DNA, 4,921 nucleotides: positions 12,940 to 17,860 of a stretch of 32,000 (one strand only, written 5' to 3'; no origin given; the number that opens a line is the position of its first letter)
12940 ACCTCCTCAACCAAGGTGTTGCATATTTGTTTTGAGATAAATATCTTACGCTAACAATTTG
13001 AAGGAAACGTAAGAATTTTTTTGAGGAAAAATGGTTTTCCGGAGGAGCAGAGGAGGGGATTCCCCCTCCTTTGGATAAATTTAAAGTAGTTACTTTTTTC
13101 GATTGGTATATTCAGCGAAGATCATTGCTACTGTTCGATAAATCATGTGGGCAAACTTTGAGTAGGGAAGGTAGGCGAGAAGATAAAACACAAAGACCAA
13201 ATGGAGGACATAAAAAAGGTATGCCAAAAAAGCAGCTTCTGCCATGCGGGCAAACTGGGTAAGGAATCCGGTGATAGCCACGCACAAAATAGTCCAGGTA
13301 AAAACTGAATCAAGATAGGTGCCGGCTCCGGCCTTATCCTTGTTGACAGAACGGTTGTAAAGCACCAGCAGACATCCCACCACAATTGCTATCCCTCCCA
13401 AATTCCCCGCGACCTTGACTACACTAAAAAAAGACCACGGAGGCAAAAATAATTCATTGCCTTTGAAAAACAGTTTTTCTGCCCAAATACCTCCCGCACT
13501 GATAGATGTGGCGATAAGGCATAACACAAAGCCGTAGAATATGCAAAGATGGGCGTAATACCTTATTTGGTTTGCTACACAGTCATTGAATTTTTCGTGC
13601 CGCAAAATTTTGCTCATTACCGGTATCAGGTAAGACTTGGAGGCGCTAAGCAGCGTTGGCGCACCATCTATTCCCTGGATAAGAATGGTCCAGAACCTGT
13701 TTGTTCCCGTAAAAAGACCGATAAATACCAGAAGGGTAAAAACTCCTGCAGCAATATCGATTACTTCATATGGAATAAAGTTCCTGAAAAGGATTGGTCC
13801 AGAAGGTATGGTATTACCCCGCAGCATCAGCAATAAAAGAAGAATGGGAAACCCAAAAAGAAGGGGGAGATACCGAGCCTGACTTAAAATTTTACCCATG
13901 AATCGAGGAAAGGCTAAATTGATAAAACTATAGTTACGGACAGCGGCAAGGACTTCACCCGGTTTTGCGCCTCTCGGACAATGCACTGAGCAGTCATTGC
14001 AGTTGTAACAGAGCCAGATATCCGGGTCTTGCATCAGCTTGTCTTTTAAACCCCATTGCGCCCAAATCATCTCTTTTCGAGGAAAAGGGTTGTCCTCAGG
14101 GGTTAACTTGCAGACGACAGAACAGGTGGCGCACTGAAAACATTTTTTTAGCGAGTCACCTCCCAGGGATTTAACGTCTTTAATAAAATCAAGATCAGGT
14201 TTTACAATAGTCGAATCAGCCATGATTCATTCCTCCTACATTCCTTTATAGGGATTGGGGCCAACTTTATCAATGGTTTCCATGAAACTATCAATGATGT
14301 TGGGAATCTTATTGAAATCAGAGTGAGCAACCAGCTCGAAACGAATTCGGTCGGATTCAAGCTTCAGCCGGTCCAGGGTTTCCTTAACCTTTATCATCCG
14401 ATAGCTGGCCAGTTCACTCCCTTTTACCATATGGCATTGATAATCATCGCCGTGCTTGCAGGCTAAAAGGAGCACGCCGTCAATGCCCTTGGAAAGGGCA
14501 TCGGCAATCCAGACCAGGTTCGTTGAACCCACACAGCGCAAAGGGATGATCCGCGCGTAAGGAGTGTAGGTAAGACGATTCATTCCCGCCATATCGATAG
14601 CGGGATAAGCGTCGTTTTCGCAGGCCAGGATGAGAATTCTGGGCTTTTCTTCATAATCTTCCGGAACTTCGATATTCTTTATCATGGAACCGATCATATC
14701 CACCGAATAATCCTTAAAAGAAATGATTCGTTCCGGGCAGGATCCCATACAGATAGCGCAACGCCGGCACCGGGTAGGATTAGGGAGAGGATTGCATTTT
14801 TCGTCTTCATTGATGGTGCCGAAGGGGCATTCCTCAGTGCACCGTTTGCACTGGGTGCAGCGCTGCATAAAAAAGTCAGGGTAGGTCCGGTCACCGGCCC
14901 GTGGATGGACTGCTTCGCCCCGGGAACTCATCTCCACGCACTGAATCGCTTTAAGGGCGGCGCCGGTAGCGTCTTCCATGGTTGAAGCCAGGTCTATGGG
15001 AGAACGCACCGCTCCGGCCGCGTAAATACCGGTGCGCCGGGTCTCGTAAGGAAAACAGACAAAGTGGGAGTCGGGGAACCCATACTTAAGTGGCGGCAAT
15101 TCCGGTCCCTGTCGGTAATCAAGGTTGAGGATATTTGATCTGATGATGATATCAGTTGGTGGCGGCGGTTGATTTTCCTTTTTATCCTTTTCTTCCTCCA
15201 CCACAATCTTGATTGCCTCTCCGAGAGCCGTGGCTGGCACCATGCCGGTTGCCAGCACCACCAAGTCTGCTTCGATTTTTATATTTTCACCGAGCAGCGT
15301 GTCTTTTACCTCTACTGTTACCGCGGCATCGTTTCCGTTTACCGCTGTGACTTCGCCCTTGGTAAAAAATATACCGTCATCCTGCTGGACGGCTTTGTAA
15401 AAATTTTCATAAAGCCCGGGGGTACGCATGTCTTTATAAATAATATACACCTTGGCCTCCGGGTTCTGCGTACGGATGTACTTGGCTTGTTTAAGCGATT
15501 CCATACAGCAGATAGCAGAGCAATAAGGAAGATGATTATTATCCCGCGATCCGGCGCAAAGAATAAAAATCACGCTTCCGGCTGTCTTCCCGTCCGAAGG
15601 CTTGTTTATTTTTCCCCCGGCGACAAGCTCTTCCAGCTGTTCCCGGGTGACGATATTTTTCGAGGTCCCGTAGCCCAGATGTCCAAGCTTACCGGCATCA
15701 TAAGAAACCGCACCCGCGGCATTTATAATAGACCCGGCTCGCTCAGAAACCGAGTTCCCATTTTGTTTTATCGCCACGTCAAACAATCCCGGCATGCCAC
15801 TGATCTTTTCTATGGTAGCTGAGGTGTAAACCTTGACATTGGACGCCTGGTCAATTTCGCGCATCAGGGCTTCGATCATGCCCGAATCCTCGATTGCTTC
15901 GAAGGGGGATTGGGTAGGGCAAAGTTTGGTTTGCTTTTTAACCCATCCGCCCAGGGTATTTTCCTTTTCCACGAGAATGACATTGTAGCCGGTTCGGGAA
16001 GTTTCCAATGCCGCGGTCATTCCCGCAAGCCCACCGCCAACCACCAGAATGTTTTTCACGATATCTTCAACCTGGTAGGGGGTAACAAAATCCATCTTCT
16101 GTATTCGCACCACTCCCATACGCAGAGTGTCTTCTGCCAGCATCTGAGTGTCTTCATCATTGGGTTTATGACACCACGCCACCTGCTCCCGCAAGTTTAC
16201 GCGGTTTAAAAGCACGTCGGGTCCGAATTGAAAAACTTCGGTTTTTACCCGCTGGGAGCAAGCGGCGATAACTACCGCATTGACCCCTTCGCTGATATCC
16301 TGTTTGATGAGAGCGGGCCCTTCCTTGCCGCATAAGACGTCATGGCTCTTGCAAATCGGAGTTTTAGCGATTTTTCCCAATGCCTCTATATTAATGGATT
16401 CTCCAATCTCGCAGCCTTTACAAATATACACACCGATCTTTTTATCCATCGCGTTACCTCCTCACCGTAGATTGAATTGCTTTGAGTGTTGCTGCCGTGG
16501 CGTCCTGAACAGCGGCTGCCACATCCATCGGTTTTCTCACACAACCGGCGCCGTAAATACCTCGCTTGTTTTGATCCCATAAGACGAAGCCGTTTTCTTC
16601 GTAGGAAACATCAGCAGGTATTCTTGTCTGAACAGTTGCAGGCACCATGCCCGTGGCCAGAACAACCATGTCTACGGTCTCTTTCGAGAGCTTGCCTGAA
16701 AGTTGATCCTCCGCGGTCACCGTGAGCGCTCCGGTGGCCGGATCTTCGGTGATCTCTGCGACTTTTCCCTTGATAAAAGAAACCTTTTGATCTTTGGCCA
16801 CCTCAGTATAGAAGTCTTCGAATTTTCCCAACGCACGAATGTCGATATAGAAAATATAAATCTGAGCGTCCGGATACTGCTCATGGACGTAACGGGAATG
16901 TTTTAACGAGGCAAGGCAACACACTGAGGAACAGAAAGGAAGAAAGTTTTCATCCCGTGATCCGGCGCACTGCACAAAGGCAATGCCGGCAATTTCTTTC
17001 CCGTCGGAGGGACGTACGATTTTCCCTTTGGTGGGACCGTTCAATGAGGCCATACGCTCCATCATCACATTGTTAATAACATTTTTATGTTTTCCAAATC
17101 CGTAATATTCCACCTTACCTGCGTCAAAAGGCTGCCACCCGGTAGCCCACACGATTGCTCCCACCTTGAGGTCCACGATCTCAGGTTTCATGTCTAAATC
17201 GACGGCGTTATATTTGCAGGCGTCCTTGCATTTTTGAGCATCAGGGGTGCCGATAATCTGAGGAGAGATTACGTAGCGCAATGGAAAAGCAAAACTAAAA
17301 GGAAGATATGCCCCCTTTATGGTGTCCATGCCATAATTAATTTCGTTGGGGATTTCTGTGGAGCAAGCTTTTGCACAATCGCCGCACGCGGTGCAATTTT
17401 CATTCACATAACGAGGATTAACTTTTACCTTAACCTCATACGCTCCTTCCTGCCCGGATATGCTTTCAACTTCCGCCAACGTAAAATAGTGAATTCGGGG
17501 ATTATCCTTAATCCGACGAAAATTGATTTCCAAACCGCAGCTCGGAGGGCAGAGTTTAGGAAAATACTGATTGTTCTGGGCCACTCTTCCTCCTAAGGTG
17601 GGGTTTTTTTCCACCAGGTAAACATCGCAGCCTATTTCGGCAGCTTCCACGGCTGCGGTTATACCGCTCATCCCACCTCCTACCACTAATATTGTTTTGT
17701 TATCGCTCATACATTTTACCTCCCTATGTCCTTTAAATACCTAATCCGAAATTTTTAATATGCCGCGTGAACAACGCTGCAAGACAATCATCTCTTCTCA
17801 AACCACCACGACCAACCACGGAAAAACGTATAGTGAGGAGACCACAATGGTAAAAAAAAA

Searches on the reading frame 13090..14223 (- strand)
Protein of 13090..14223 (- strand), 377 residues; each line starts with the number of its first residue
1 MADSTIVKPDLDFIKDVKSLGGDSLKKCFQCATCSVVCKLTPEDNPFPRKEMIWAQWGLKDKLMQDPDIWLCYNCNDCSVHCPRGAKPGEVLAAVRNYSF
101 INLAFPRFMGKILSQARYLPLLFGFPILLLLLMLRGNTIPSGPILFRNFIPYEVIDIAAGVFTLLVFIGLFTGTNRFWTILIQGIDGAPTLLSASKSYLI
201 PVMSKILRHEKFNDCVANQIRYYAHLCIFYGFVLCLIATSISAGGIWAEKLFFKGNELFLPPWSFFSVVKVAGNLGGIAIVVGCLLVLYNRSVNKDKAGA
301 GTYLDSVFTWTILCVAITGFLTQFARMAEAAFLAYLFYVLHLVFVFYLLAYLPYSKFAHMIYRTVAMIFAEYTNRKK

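Call 5: search_protein_families(library=pfam, proteins=[window:13090-14223:-])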
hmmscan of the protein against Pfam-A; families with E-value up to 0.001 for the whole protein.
window:13090-14223:- (377 aa): 4 families
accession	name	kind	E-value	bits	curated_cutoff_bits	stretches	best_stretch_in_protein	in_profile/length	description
PF13183.11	Fer4_8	-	5.6e-08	33.6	27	1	25-85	2-67/68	4Fe-4S dicluster domain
PF13534.11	Fer4_17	-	4.3e-06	27.6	22.2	1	27-85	1-59/61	4Fe-4S dicluster domain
PF13187.11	Fer4_9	-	8.3e-06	26.2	27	1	27-86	1-51/52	4Fe-4S dicluster domain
PF13237.11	Fer4_10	-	0.00036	20.8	25.5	0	71-91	8-30/53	4Fe-4S dicluster domain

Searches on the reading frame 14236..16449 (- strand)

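Call 5: search_protein_families(library=pfam, proteins=[window:14236-16449:-])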
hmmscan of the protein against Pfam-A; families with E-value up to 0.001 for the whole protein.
window:14236-16449:- (737 aa): 20 families
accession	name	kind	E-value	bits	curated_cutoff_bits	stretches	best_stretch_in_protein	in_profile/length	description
PF02662.21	FlpD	-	3.5e-40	137.3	22.3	1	605-730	1-123/123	Methyl-viologen-reducing hydrogenase, delta subunit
PF07992.20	Pyr_redox_2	-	2.5e-13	50.5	26.1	2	133-253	2-115/291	Pyridine nucleotide-disulphide oxidoreductase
PF01266.30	DAO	-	6.4e-12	46.1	27.9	1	134-177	2-46/353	FAD dependent oxidoreductase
PF12831.13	FAD_oxidored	-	8.1e-11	42.3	27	1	134-205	2-74/416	FAD dependent oxidoreductase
PF00890.30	FAD_binding_2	-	9.8e-09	35.3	20.4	1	134-168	2-36/414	FAD binding domain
PF13450.12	NAD_binding_8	-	1.9e-08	34.9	21.9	1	136-173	1-38/68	NAD(P)-binding Rossmann-like domain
PF03486.20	HI0933_like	-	9.1e-07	29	50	1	133-167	2-36/244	HI0933-like protein Rossmann domain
PF01494.25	FAD_binding_3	-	2.7e-06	27.3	22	1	134-403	4-159/349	FAD binding domain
PF01134.28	GIDA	-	2.8e-06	27.1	22.1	1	134-167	2-36/391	Glucose inhibited division protein A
PF13237.11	Fer4_10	-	2.6e-05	24.5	25.5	0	557-590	5-22/53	4Fe-4S dicluster domain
PF13187.11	Fer4_9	-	2.9e-05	24.4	27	1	530-575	1-51/52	4Fe-4S dicluster domain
PF12837.12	Fer4_6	-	0.00011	22.4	25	1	524-545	2-23/24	4Fe-4S binding domain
PF00037.32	Fer4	-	0.00018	21.7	21.1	1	529-546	6-23/24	4Fe-4S binding domain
PF13738.12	Pyr_redox_3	-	0.00022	21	30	0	132-226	165-248/305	Pyridine nucleotide-disulphide oxidoreductase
PF13183.11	Fer4_8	-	0.00033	21.5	27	0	525-544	48-67/68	4Fe-4S dicluster domain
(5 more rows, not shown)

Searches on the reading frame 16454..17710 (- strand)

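Call 5: search_protein_families(library=pfam, proteins=[window:16454-17710:-])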
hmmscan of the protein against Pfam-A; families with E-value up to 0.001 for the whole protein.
window:16454-17710:- (418 aa): 12 families
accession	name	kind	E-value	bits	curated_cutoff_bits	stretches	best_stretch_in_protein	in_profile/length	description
PF07992.20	Pyr_redox_2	-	2.6e-12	47.2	26.1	2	5-42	143-179/291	Pyridine nucleotide-disulphide oxidoreductase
PF12831.13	FAD_oxidored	-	3.8e-10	40.1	27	1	7-43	2-38/416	FAD dependent oxidoreductase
PF13450.12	NAD_binding_8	-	1e-08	35.8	21.9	1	9-48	1-40/68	NAD(P)-binding Rossmann-like domain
PF01266.30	DAO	-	1.5e-07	31.7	27.9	1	7-41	2-36/353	FAD dependent oxidoreductase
PF01134.28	GIDA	-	6e-07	29.3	22.1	1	7-59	2-45/391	Glucose inhibited division protein A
PF00890.30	FAD_binding_2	-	1.4e-05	25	20.4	1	7-42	2-37/414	FAD binding domain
PF13454.12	NAD_binding_9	-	2.6e-05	24.7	21.8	0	297-355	103-154/155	FAD-NAD(P)-binding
PF00070.33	Pyr_redox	-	3.4e-05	24.7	22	1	7-40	2-35/82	Pyridine nucleotide-disulphide oxidoreductase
PF03486.20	HI0933_like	-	6.1e-05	23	50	1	6-43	2-39/244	HI0933-like protein Rossmann domain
PF13738.12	Pyr_redox_3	-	0.00014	21.7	30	1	4-97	164-251/305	Pyridine nucleotide-disulphide oxidoreductase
PF12838.12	Fer4_7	-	0.00031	21.6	27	0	97-119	29-51/52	4Fe-4S dicluster domain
PF13187.11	Fer4_9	-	0.00064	20.1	27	0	88-119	34-50/52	4Fe-4S dicluster domain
